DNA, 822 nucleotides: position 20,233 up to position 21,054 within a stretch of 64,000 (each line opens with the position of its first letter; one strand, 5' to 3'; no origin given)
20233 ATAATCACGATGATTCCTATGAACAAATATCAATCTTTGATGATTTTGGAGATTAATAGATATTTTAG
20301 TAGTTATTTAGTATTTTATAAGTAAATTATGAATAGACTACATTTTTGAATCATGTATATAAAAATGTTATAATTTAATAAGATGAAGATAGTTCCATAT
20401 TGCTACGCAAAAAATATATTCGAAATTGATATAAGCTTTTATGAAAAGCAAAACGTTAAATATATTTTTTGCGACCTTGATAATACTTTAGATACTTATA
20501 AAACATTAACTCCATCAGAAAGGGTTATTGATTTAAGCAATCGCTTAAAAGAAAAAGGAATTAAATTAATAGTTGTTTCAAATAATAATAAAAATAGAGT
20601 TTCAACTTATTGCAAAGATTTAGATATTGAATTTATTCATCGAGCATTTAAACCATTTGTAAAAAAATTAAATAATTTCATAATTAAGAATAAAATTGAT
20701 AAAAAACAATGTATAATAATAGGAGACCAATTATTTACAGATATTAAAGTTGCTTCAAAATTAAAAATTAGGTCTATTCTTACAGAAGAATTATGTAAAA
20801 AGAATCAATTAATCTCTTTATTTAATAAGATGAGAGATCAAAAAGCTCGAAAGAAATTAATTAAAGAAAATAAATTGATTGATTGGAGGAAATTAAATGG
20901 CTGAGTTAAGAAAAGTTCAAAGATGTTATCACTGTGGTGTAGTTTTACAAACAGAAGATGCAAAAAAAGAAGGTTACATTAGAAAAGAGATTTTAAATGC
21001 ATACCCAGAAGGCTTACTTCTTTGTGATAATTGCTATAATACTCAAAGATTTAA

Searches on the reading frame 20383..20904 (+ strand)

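Call 89: search_protein_families(library=ncbifam, proteins=[window:20383-20904:+], max_evalue=0.001)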
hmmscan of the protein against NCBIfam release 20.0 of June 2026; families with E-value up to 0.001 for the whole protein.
window:20383-20904:+ (173 aa): 16 families
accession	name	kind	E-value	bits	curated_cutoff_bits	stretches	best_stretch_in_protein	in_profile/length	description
TIGR01668.1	YqeG_hyp_ppase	hypoth_equivalog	4.2e-28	98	89.1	1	5-166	5-168/170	YqeG family HAD IIIA-type phosphatase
TIGR01662.1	HAD-SF-IIIA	subfamily_domain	7.6e-14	52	44.6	1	26-135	1-139/141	HAD-IIIA family hydrolase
TIGR01261.1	hisB_Nterm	equivalog_domain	1.2e-09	37.9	140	1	89-135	102-147/161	histidinol-phosphatase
NF003937.0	PRK05446.1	equivalog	8.3e-08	31.6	443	1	88-151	103-167/355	bifunctional histidinol-phosphatase/imidazoleglycerol-phosphate dehydratase HisB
TIGR02253.1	CTE7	subfamily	2e-07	31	169.75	1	19-141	69-201/221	TIGR02253 family HAD-type hydrolase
TIGR00099.1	Cof-subfamily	subfamily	2.3e-06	27.4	137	1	27-83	1-56/256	Cof-type HAD-IIB family hydrolase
TIGR01656.1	Histidinol-ppas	subfamily_domain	2.3e-05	24.3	84.15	0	87-131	99-142/149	histidinol-phosphate phosphatase domain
NF053752.1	TK1734_fam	exception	6.1e-05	22.4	475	0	100-133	194-227/260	2-phosphoglycolate phosphatase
TIGR02252.1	DREG-2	subfamily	7.1e-05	22.6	155.2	0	20-133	82-203/203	HAD hydrolase, REG-2-like, family IA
TIGR01670.1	KdsC-phosphatas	subfamily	7.9e-05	22.6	106.95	1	56-127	41-111/154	3-deoxy-D-manno-octulosonate 8-phosphate phosphatase, YrbI family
TIGR01460.1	HAD-SF-IIA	subfamily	0.0001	22.2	100.15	0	106-134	214-243/246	HAD-IIA family hydrolase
TIGR01549.1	HAD-SF-IA-v1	subfamily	0.00023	21.6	23.3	1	49-127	65-148/149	HAD-IA family hydrolase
TIGR02461.1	osmo_MPG_phos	equivalog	0.00038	20.6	244.35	1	28-83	2-55/227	mannosyl-3-phosphoglycerate phosphatase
TIGR01486.1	HAD-SF-IIB-MPGP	subfamily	0.00056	19.3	164.75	1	28-83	2-56/257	mannosyl-3-phosphoglycerate phosphatase family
TIGR01484.1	HAD-SF-IIB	subfamily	0.00058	20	41.8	0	27-72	1-46/221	HAD-IIB family hydrolase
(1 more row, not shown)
